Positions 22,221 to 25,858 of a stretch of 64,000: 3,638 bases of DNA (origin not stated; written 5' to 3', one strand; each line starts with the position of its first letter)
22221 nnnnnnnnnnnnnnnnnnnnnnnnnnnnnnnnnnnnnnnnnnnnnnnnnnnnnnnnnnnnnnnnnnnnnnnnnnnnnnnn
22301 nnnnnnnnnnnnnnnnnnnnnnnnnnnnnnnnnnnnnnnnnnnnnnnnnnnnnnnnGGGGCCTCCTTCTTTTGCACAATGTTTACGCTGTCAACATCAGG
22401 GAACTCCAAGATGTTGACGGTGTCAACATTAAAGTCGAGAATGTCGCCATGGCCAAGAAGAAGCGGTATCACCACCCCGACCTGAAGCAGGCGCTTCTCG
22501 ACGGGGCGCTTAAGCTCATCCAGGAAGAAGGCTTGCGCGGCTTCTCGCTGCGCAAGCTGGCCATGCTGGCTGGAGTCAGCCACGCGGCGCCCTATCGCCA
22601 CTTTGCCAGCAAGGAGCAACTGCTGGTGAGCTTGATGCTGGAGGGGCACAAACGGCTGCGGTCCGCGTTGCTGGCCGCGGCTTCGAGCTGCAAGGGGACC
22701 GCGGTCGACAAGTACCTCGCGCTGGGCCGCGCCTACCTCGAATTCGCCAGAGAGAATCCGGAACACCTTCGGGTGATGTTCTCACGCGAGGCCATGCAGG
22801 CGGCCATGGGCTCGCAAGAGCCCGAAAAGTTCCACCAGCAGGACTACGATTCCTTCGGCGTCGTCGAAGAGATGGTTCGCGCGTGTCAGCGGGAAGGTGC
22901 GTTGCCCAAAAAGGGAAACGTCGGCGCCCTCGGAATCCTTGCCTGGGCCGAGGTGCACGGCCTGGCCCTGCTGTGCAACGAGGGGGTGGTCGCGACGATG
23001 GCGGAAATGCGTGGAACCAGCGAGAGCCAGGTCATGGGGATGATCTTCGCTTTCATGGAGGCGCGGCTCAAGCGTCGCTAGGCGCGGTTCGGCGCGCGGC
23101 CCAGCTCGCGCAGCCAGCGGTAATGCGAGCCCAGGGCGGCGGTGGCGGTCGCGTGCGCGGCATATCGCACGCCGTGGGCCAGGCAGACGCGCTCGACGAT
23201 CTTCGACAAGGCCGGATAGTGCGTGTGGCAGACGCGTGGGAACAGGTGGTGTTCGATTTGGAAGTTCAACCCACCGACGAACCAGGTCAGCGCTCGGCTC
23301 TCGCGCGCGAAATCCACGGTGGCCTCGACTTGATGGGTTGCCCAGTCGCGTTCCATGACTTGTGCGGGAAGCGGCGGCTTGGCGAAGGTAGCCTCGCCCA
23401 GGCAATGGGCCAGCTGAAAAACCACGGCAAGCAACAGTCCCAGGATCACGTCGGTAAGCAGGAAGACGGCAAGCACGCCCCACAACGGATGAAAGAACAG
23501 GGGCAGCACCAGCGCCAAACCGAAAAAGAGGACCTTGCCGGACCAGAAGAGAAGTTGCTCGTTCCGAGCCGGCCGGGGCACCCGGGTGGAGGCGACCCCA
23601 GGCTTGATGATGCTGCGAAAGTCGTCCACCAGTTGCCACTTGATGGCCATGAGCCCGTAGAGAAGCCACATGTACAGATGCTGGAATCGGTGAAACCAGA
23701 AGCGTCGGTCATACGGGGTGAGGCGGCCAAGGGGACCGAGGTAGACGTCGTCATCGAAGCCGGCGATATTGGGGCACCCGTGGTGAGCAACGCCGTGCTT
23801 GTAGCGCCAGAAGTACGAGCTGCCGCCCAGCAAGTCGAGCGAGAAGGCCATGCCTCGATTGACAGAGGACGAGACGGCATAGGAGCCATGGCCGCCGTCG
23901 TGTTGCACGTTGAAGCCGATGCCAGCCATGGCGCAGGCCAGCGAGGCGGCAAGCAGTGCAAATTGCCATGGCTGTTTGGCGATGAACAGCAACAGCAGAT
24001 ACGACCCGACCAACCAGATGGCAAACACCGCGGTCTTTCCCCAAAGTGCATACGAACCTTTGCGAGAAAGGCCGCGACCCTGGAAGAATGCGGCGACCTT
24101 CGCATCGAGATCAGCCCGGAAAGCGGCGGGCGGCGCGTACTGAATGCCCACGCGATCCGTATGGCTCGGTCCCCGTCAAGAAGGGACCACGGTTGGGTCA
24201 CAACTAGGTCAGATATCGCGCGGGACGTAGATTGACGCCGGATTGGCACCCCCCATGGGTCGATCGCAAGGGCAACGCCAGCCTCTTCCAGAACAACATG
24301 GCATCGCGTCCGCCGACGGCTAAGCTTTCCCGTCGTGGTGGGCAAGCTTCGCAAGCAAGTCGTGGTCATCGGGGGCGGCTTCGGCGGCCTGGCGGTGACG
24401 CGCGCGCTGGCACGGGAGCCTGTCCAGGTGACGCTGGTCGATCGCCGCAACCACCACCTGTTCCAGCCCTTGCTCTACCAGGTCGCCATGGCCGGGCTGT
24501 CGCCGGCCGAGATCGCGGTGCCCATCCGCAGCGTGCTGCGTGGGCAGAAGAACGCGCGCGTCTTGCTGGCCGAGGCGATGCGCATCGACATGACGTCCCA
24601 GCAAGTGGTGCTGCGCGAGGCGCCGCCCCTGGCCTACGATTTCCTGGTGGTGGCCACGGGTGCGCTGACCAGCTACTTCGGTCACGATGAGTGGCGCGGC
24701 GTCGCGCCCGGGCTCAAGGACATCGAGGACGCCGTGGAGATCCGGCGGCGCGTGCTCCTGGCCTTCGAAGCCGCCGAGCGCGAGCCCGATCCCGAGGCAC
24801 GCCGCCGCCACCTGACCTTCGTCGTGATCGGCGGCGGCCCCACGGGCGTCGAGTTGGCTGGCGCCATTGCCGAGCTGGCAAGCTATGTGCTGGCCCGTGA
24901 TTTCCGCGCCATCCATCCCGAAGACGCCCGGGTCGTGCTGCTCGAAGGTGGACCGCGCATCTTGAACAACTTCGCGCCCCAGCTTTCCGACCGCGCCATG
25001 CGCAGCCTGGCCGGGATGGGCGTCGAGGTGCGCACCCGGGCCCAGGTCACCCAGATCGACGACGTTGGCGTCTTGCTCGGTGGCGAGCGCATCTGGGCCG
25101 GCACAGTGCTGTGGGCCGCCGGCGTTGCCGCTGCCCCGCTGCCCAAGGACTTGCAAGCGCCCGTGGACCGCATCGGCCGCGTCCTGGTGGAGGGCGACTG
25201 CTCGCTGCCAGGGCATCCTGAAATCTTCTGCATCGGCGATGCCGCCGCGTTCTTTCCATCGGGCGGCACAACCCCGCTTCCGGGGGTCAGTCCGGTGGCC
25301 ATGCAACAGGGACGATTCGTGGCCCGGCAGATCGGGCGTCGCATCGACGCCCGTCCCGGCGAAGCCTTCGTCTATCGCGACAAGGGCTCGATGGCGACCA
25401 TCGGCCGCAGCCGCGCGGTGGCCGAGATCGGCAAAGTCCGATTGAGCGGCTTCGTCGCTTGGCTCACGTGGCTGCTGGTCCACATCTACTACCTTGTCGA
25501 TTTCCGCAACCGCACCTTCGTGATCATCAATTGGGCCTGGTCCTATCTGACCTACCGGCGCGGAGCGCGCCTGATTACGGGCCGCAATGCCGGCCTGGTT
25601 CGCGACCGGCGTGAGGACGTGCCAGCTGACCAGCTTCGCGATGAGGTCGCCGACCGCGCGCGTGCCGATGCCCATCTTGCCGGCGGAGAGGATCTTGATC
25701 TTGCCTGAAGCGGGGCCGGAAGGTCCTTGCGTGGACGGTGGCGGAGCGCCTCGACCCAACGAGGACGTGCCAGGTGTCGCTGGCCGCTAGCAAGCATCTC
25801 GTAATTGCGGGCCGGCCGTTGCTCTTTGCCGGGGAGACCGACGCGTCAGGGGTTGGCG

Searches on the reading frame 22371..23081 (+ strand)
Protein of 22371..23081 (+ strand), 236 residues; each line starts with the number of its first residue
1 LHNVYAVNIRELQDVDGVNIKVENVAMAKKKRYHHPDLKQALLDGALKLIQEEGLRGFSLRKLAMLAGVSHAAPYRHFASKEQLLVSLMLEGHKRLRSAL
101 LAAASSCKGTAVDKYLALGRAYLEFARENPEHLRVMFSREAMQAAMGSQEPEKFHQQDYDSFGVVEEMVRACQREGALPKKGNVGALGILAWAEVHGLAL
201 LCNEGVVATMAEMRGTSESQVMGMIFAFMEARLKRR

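Call 35: search_protein_families(library=pfam, proteins=[window:22371-23081:+], max_evalue=0.01)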
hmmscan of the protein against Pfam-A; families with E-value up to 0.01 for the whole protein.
window:22371-23081:+ (236 aa): 2 families
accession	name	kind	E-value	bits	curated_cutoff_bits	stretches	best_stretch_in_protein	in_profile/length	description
PF13305.11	TetR_C_33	-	1.3e-12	48.6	26.8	1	116-207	2-86/103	Tetracyclin repressor-like, C-terminal domain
PF00440.29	TetR_N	-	2.5e-12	46.8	24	1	42-86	1-45/47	Bacterial regulatory proteins, tetR family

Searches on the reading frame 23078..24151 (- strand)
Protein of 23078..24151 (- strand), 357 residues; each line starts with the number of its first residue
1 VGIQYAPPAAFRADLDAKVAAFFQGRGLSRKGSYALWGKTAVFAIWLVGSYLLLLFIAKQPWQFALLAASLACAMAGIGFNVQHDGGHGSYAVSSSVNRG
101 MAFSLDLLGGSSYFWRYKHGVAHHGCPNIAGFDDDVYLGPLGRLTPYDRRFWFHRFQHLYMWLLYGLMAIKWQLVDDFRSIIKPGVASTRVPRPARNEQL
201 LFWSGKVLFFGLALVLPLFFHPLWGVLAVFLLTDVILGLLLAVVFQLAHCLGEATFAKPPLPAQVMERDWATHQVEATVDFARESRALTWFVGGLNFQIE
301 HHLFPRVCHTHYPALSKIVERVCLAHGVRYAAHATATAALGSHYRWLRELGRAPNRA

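Call 35: search_protein_families(library=pfam, proteins=[window:23078-24151:-], max_evalue=0.01)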
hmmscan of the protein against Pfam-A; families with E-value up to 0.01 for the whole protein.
window:23078-24151:- (357 aa): 1 family
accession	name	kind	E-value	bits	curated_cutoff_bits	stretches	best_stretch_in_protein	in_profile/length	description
PF00487.30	FA_desaturase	-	6.3e-35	121.6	29.7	1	62-331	3-250/253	Fatty acid desaturase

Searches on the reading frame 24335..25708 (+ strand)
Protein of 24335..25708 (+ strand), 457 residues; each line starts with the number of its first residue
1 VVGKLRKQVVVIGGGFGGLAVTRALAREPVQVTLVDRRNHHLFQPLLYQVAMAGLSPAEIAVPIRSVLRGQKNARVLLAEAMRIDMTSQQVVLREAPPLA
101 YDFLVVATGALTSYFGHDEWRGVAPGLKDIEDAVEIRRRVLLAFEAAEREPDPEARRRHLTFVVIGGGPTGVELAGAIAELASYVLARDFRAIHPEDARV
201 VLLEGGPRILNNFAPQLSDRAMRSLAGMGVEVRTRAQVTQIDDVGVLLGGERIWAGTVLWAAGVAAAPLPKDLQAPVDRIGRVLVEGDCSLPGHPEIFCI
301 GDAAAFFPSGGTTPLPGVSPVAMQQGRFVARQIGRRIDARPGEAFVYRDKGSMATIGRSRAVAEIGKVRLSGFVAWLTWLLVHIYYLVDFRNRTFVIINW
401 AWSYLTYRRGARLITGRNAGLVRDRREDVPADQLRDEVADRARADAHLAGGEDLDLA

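Call 35: search_protein_families(library=pfam, proteins=[window:24335-25708:+], max_evalue=0.01)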
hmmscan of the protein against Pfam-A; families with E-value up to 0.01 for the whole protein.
window:24335-25708:+ (457 aa): 10 families
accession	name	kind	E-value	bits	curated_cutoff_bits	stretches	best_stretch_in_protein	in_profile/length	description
PF07992.20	Pyr_redox_2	-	1.2e-45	156.6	26.1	1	7-326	1-291/291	Pyridine nucleotide-disulphide oxidoreductase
PF00070.33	Pyr_redox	-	2.1e-14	54.2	22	2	162-243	2-68/82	Pyridine nucleotide-disulphide oxidoreductase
PF22366.1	NDH2_C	-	2e-09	37.9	27.7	1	350-408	2-61/62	NDH2 C-terminal domain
PF13450.12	NAD_binding_8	-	1.3e-05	25.8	21.9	1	11-40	1-30/68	NAD(P)-binding Rossmann-like domain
PF01266.30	DAO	-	1.4e-05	25.3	27.9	0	9-277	2-221/353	FAD dependent oxidoreductase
PF13454.12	NAD_binding_9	-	0.00019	21.9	21.8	0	10-40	1-35/155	FAD-NAD(P)-binding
PF01134.28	GIDA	-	0.00033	20.3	22.1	0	8-40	1-33/391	Glucose inhibited division protein A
PF01494.25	FAD_binding_3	-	0.00095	18.9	22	1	8-41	3-36/349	FAD binding domain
PF03486.20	HI0933_like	-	0.0021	18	50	0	8-40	2-34/244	HI0933-like protein Rossmann domain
PF21799.2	MurD-like_N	-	0.0047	17.6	27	0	7-41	1-35/88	Mur ligase MurD-like, N-terminal domain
